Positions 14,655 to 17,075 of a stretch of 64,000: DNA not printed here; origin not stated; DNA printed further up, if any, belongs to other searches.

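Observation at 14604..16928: GmrSD-type (DUF262-DUF1524) protein fused to a C-terminal AlbA_2/Schlafen-like domain, preceded by a small Xis/MerR-like HTH gene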

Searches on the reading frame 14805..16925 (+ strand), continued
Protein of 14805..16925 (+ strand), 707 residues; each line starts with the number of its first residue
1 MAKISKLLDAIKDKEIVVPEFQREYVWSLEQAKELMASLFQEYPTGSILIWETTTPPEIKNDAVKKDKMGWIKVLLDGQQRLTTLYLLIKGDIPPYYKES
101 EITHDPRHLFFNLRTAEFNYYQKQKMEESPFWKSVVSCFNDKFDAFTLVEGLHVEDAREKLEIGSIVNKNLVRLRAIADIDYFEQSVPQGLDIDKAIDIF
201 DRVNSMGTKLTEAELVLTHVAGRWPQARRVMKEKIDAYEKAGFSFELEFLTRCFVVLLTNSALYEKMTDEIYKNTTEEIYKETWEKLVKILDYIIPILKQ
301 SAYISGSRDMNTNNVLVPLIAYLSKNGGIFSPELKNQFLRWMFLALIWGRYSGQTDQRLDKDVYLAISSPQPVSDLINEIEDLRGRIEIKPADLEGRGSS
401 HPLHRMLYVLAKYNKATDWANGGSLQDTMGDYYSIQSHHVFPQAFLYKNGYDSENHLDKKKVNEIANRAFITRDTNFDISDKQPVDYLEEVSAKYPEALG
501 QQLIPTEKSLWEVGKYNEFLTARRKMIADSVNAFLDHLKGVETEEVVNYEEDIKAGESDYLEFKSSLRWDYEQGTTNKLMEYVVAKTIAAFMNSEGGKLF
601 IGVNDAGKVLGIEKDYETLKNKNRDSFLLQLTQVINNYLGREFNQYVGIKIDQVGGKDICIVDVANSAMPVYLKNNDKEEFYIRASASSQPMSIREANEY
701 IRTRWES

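Call 31: fold_search(model_id=the predicted structure, library=pdb)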
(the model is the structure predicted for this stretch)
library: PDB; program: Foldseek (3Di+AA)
matches with E <= 10: 86; with E <= 0.001: 7
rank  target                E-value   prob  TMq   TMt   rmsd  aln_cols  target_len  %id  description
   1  7p9k_A                5.5e-14  1.00  0.35  0.42  13.6       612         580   18  BrxU, GmrSD-family Type IV restriction enzyme (released 2021-12-08)
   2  7p9m_A                2.5e-13  1.00  0.33  0.39  15.3       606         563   18  BrxU, GmrSD-family Type IV restriction enzyme (released 2021-12-08)
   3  7drr_A                9.8e-06  1.00  0.29  0.27  18.5       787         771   15  Structure of SspE-R100A protein (released 2022-06-29)
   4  3lmm_B                7.7e-05  1.00  0.17  0.21   5.0       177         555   20  Crystal Structure of the DIP2311 protein from Corynebacterium diphtheriae, Northeast Structural Genomics Consortium Ta (released 2010-02-16)
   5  3lmm_A                8.8e-05  1.00  0.17  0.24   4.5       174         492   20  Crystal Structure of the DIP2311 protein from Corynebacterium diphtheriae, Northeast Structural Genomics Consortium Ta (released 2010-02-16)
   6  3lmm_D                1.4e-04  1.00  0.17  0.21   5.1       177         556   21  Crystal Structure of the DIP2311 protein from Corynebacterium diphtheriae, Northeast Structural Genomics Consortium Ta (released 2010-02-16)
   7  3lmm_C                2.4e-04  1.00  0.17  0.24   5.1       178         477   21  Crystal Structure of the DIP2311 protein from Corynebacterium diphtheriae, Northeast Structural Genomics Consortium Ta (released 2010-02-16)
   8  7ksp_B                1.1e-03  1.00  0.16  0.48   4.3       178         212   15  Crystal structure of hSAMD9_DBD with DNA (released 2022-01-05)
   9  9o0d_D                2.9e-03  1.00  0.16  0.47   4.0       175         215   13  crystal structure of rSAMD9 tRNase domain (released 2025-07-02)
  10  7lre_A                3.5e-03  1.00  0.13  0.17   9.7       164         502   16  Cryo-EM of the SLFN12-PDE3A complex: SLFN12 body refinement (released 2021-06-09)
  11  7lrd_A                3.5e-03  1.00  0.13  0.17   9.7       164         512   16  Cryo-EM of the SLFN12-PDE3A complex: Consensus subset model (released 2021-06-09)
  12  7q3z_A                3.6e-03  1.00  0.13  0.27   9.3       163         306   17  DNA/RNA binding protein (released 2022-01-26)
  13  7fex                  3.6e-03  1.00  0.13  0.26   9.9       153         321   22  Crystal structure of Sus scrofa Schlafen11 N-terminal domain (2.69 A) (released 2023-06-07)
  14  5yd0_C                3.6e-03  1.00  0.14  0.29  11.4       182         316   19  Crystal structure of Schlafen 13 (SLFN13) N'-domain (released 2018-03-28)
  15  9o0d_A                4.0e-03  1.00  0.16  0.48   5.0       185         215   14  crystal structure of rSAMD9 tRNase domain (released 2025-07-02)
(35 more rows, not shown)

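Call 32: search_dna_similar(query=window:14805-16925:+, collection=plasmids, mode=protein, max_rows=20)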
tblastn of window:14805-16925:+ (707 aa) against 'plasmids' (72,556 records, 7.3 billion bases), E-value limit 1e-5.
Records with a match: 200; places in all: 205; records where one place covers at least 80% of the query: 3.
Best place of each record, by identity: <60% 200.
By first word of the organism name: Escherichia 37; Klebsiella 29; Salmonella 16; Nostoc 7; Agrobacterium 5; Phaeobacter 5; Lactiplantibacillus 4; Raoultella 4; Paracoccus 3; Priestia 3; and 64 more.
By predicted mobility (MOB-suite, as given by PLSDB): non-mobilizable 88; conjugative 81; mobilizable 31.
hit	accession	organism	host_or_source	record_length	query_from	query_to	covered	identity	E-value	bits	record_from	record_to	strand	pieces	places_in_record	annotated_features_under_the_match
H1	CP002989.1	halophilic archaeon DL31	-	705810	3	705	99%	40.6%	1e-169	546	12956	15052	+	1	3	Protein of unknown function DUF2081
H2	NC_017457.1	Haloquadratum walsbyi C23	-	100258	3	705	99%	39.8%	1e-166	538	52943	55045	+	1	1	DUF262 domain-containing protein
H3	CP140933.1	Sinorhizobium meliloti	Medicago lupulina,whole organism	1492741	3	705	99%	36.5%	2e-151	494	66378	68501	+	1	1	DUF262 domain-containing protein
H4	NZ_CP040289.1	Nostoc sp. C057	Phaeoceros,pure culture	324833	1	538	76%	33.1%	4e-58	324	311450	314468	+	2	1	ISL3 family transposase | DUF1524 domain-containing protein | DUF262 domain-containing protein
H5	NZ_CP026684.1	Nostoc sp. 'Peltigera membranacea cyanobiont' N6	Lichen thallus,Peltigera membranacea ...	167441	4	538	76%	33.1%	1e-90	317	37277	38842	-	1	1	DUF262 domain-containing protein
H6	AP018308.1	Aulosira laxa NIES-50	-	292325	1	538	76%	32.7%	2e-89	314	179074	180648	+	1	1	hypothetical protein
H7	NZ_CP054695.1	Nostoc edaphicum CCNP1411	-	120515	4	538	76%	32.9%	5e-90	315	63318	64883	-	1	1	DUF262 domain-containing protein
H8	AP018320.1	Nostoc sp. HK-01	-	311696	1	538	76%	31.8%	2e-89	314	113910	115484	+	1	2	hypothetical protein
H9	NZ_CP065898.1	Paracoccus marcusii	Cancer pagurus,whole ...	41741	1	538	76%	31.2%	4e-79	283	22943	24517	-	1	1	DUF262 domain-containing protein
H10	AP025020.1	Calothrix sp. PCC 7716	-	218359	38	538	71%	31.3%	2e-76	275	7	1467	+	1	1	none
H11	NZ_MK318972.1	Rhizobium rhizogenes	-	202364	2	535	76%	28.2%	3e-53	206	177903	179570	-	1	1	DUF262 domain-containing protein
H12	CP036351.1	Planctomycetes bacterium K2D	-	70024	2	542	77%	27.8%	1e-55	214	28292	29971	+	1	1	hypothetical protein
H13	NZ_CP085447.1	Priestia megaterium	single cell,soil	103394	2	538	76%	24.2%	4e-26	122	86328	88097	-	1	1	DUF262 domain-containing protein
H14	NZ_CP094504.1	Lentilactobacillus kefiri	Yogurt,yogurt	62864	4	538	76%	23.9%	1e-25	121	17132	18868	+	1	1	DUF262 domain-containing protein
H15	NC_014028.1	Salinibacter ruber M8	-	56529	4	531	75%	24.2%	1e-16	92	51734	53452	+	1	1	DUF262 domain-containing protein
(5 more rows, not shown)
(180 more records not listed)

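Call 34: find_related_loci(query=A1, collection=genome_contigs, flank=8000)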
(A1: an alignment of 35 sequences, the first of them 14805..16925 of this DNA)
Query A1 (707 aa) in genome_contigs; peptide patterns used: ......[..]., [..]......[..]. (x = any residue, [..] = any of these).
600 stretches matched a pattern (row limit reached: there are more); 531 encode a relative of the query (tblastn E <= 1e-3); the best 80 are kept; 80 distinct loci.
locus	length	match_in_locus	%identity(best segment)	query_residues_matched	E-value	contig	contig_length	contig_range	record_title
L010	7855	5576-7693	80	1-706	0e+0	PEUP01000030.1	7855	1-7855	MAG: Elusimicrobia bacterium CG03_land_8_20_14_0_80_50_18 CG03_land_8_20_14_0.80_scaffold_10489_c, whole genome shotgun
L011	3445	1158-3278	49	1-706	0e+0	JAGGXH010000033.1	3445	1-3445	MAG: Candidatus Aenigmatarchaeota archaeon isolate AUK147 PB_MBMC_101_c_000000000017, whole genome shotgun sequence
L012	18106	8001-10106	47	4-707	0e+0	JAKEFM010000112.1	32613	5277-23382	MAG: Planctomycetota bacterium isolate PMV_2_maxbin.002 PMV_2_maxbin.002.k101_842591, whole genome shotgun sequence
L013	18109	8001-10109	46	1-705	0e+0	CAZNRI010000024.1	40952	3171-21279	MAG TPA_asm: uncultured Brevefilum sp. isolate binchicken_co211_279 genome assembly, contig: NODE_535_length_40952_cov_1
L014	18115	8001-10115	44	1-706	0e+0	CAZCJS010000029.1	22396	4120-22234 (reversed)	MAG TPA_asm: uncultured Armatimonadia bacterium isolate binchicken_co334_104 genome assembly, contig: NODE_3864_length_2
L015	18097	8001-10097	46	3-705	0e+0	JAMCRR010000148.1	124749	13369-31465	MAG: Chloroflexota bacterium isolate FK_Sedi_A_Bin.25 NODE_149_length_124749_cov_4.04503, whole genome shotgun sequence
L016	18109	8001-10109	46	4-705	0e+0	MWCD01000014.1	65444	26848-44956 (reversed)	MAG: bacterium ADurb.Bin236 isolate ADurb.Bin236 BWY28_contig000014, whole genome shotgun sequence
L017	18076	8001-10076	44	4-702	0e+0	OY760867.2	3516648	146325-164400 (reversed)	MAG: Dehalococcoidia bacterium isolate ec36dd00-29ce-491f-9a3f-6816ace52b4b genome assembly, chromosome: 1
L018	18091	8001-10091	45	3-705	0e+0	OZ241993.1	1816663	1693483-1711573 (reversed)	MAG: uncultured candidatus Porisulfidus sp. isolate ba64636f-2cd1-4e9a-8eaa-ecd0b0529e97 genome assembly, chromosome: 1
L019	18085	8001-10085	43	3-701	0e+0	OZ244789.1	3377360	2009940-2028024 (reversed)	MAG: Chloroflexota bacterium isolate ab4077b5-c520-4789-84b5-e4883557eec7 genome assembly, chromosome: 1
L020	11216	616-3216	46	1-707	0e+0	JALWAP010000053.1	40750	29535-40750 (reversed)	MAG: Anaerolineae bacterium isolate T10_metabat2_scaf2bin.048 T10_NODE_151_length_40750_cov_18.502499, whole genome shot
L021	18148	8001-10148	44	1-706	0e+0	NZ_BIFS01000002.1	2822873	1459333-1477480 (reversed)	Dictyobacter kobayashii strain Uno11 sequence2, whole genome shotgun sequence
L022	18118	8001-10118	43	3-707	0e+0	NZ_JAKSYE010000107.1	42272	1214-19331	Methylobacterium sp. E-045 k141_10483, whole genome shotgun sequence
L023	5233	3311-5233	44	3-647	0e+0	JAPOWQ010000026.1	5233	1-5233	MAG: Chloroflexota bacterium isolate COS2_bin_4 NODE_3563_length_5233_cov_4.4185, whole genome shotgun sequence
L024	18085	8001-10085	39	4-705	1e-159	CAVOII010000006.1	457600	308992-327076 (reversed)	MAG: uncultured Acidobacteriota bacterium isolate MFD10071.bin.1.120 genome assembly, contig: contig_28766, whole genome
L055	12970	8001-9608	34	3-538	2e-107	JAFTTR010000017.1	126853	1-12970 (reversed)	MAG: Alphaproteobacteria bacterium isolate RGIG4140 Roe_deer_Colon-1__c410966, whole genome shotgun sequence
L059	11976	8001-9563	32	3-538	9e-90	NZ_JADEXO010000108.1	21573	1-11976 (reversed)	Cf. Phormidesmis sp. LEGE 11477 NODE_118_length_21573_cov_4.94507, whole genome shotgun sequence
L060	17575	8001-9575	31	3-542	3e-89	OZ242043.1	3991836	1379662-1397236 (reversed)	MAG: Dehalococcoidia bacterium isolate 85f8f78b-f575-40e1-bce2-50f1b814b5fa genome assembly, chromosome: 1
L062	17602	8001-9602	33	3-548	1e-88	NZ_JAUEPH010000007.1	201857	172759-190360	Algoriphagus sediminis strain C2-7 scaffold_7_length=201858, whole genome shotgun sequence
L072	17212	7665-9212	32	1-538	3e-84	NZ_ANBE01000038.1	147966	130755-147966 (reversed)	Nocardiopsis xinjiangensis YIM 90004 contig_38, whole genome shotgun sequence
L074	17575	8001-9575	31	1-538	4e-84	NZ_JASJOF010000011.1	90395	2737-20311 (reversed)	Roseicyclus marinus strain CCMM001 NODE_11_length_90395_cov_49.159669, whole genome shotgun sequence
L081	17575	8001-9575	31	1-543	3e-82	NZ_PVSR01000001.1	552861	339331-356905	Actinopolyspora mortivallis strain M5A NODE_1_length_552861_cov_27.5014_ID_2055, whole genome shotgun sequence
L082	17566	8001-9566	31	4-538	5e-82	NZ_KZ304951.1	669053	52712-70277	Limimaricola cinnabarinus strain XM1 scaffold1, whole genome shotgun sequence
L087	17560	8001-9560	32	1-539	8e-80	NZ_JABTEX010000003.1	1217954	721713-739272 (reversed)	Planomonospora sp. ID82291 NODE_3_length_1217954_cov_576.856581, whole genome shotgun sequence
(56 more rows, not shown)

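Call 50: search_protein_families(library=pfam, proteins=[L059:8001-9563:+, L060:8001-9575:+, L062:8001-9602:+, L072:7665-9212:+, L074:8001-9575:+, L081:8001-9575:+, L082:8001-9566:+, L087:8001-9560:+, L055:8001-9608:+], max_evalue=1)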
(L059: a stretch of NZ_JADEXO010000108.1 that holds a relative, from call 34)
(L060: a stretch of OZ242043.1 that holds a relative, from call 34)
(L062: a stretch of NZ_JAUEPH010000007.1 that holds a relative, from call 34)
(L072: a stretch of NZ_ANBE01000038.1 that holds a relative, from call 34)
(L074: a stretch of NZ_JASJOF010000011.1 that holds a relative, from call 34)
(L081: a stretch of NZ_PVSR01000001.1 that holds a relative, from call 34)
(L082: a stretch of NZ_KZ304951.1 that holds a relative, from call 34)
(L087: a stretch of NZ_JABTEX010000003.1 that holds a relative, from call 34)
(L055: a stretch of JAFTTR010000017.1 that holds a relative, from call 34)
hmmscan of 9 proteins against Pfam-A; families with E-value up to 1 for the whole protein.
L059:8001-9563:+ (521 aa): 3 families
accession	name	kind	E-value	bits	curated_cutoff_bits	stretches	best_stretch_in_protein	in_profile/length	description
PF03235.19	GmrSD_N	-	1.5e-29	104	33.2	1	2-212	1-198/199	GmrSD restriction endonuclease, N-terminal domain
PF07510.16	GmrSD_C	-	2.3e-06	28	23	1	394-485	24-110/138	GmrSD restriction endonucleases, C-terminal domain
PF23075.1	zf-C2H2_ZNF462_11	-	0.25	11.7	27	1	463-481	13-31/45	Zinc finger protein 462, C2H2 zinc finger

L060:8001-9575:+ (525 aa): 3 families
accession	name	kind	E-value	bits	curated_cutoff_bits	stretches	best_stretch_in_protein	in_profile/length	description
PF03235.19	GmrSD_N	-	1.9e-30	106.9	33.2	1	2-210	1-197/199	GmrSD restriction endonuclease, N-terminal domain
PF07510.16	GmrSD_C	-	0.029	14.7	23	1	418-469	43-101/138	GmrSD restriction endonucleases, C-terminal domain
PF13395.12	HNH_4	-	0.26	11.7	22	1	409-440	4-34/54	HNH endonuclease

L062:8001-9602:+ (534 aa): 4 families
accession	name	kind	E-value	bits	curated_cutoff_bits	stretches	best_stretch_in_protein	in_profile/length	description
PF03235.19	GmrSD_N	-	7e-32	111.6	33.2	1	2-210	1-197/199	GmrSD restriction endonuclease, N-terminal domain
PF07510.16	GmrSD_C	-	0.013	15.8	23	1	423-485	47-106/138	GmrSD restriction endonucleases, C-terminal domain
PF13419.12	HAD_2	-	0.11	13.1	23.8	1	162-221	48-111/178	Haloacid dehalogenase-like hydrolase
PF10957.13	Spore_Cse60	-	0.27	11.8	20.7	0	504-530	6-32/60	Sporulation protein Cse60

L072:7665-9212:+ (516 aa): 1 family
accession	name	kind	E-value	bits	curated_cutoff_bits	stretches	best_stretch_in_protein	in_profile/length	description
PF03235.19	GmrSD_N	-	2.6e-29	103.2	33.2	1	4-211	1-197/199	GmrSD restriction endonuclease, N-terminal domain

L074:8001-9575:+ (525 aa): 1 family
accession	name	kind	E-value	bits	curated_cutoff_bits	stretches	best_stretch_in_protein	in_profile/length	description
PF03235.19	GmrSD_N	-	1.8e-27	97.2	33.2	1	7-217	4-198/199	GmrSD restriction endonuclease, N-terminal domain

L081:8001-9575:+ (525 aa): 2 families
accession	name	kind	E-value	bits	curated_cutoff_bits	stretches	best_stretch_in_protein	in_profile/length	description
PF03235.19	GmrSD_N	-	2.9e-30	106.3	33.2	1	5-212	2-198/199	GmrSD restriction endonuclease, N-terminal domain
PF07510.16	GmrSD_C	-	0.12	12.7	23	1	420-511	50-137/138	GmrSD restriction endonucleases, C-terminal domain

L082:8001-9566:+ (522 aa): 2 families
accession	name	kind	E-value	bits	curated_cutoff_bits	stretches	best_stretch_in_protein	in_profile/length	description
PF03235.19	GmrSD_N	-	1.3e-27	97.7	33.2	1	2-214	2-198/199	GmrSD restriction endonuclease, N-terminal domain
PF13391.12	HNH_2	-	0.079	13.3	21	1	423-458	10-53/66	HNH endonuclease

L087:8001-9560:+ (520 aa): 1 family
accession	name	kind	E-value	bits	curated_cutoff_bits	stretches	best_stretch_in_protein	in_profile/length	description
PF03235.19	GmrSD_N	-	7.1e-27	95.2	33.2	1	7-210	4-198/199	GmrSD restriction endonuclease, N-terminal domain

L055:8001-9608:+ (536 aa): 1 family
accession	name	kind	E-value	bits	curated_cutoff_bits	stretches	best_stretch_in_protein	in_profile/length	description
PF03235.19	GmrSD_N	-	1.9e-29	103.6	33.2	1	2-220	1-198/199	GmrSD restriction endonuclease, N-terminal domain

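Call 51: list_cluster_members(proteins=[L001:611-2656:+, L001:2729-3742:+, L001:5204-6538:-])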
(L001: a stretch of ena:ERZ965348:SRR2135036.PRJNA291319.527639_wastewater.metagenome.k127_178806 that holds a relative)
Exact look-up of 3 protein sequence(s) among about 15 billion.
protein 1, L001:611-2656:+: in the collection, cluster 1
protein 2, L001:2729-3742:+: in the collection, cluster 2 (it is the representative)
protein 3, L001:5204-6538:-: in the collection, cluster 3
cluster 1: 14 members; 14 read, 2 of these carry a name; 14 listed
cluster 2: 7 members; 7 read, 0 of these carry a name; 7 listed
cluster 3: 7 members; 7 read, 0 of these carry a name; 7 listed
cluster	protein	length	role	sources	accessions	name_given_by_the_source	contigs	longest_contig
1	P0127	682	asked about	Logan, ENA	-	-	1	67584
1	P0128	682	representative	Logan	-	-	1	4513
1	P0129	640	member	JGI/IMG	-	ribonuclease J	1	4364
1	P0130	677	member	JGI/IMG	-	ribonuclease J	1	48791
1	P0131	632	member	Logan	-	-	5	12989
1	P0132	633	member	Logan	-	-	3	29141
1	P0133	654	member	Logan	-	-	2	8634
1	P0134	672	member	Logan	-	-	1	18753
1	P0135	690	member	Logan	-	-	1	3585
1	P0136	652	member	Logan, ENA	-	-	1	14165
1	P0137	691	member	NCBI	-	-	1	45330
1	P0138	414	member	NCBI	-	-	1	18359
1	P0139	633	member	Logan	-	-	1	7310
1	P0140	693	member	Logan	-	-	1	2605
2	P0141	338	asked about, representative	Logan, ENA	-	-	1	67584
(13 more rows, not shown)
